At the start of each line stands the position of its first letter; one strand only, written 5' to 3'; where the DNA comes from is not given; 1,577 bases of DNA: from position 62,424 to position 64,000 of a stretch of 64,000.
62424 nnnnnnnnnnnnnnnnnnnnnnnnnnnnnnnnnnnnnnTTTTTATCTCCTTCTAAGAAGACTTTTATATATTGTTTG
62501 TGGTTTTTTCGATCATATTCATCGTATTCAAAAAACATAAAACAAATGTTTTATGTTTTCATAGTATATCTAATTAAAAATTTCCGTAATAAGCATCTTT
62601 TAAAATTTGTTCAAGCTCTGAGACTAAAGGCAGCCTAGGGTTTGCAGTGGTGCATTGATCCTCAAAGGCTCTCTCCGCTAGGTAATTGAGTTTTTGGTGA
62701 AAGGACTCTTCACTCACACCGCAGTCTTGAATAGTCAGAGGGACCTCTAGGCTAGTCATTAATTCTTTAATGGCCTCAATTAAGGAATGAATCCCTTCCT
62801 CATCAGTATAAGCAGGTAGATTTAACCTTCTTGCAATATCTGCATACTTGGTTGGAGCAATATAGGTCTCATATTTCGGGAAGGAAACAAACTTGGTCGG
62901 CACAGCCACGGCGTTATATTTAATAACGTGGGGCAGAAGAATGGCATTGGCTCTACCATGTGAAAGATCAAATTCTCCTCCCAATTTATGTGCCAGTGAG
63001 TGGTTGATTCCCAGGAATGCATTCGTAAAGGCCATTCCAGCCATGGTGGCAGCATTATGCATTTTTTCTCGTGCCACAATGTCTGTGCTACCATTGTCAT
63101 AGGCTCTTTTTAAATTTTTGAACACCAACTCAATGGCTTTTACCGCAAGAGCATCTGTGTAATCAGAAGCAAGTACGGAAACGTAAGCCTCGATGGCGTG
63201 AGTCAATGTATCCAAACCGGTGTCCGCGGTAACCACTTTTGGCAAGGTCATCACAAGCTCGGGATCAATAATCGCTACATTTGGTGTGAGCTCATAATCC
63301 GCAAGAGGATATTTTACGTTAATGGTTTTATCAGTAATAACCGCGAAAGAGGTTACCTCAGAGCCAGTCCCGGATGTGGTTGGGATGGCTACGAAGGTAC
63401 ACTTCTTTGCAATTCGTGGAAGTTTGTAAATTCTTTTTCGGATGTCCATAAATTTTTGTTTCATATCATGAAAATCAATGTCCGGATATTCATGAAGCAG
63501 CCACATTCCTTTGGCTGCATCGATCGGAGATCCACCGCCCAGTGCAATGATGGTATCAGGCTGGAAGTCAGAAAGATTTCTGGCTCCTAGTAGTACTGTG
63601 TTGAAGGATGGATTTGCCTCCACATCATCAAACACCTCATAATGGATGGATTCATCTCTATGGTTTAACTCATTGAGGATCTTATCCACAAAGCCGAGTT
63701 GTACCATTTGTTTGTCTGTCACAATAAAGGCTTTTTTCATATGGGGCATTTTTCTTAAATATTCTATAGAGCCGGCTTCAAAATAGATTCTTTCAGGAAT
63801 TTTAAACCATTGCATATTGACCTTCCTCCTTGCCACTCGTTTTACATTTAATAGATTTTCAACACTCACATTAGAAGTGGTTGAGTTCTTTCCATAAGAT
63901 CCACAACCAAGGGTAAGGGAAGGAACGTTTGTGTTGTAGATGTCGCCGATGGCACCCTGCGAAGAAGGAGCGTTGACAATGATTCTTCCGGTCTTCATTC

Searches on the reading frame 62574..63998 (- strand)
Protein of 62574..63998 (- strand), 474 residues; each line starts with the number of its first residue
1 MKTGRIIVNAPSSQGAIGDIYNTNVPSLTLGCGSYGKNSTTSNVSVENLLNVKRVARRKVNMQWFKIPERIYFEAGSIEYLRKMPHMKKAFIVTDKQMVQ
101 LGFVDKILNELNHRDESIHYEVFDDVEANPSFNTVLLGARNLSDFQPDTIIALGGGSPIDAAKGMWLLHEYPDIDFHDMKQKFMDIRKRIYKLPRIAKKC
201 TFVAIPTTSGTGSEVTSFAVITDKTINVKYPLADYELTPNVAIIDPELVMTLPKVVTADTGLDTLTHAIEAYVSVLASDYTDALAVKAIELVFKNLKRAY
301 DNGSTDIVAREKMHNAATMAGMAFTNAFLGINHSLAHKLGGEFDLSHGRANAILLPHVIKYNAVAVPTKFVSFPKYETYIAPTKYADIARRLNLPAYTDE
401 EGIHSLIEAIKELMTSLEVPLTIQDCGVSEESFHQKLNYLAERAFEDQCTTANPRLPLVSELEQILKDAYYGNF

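Call 56: search_protein_families(library=pfam, proteins=[window:62574-63998:-], max_evalue=0.00001)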
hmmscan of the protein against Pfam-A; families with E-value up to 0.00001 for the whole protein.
window:62574-63998:- (474 aa): 2 families
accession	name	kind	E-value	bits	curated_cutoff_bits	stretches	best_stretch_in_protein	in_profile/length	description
PF25137.1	ADH_Fe_C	-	6.1e-63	212.5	27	1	257-470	1-194/194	Fe-containing alcohol dehydrogenase family, C-terminal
PF00465.25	Fe-ADH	-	1.5e-45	155.2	31.3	1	68-246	1-168/168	Iron-containing alcohol dehydrogenase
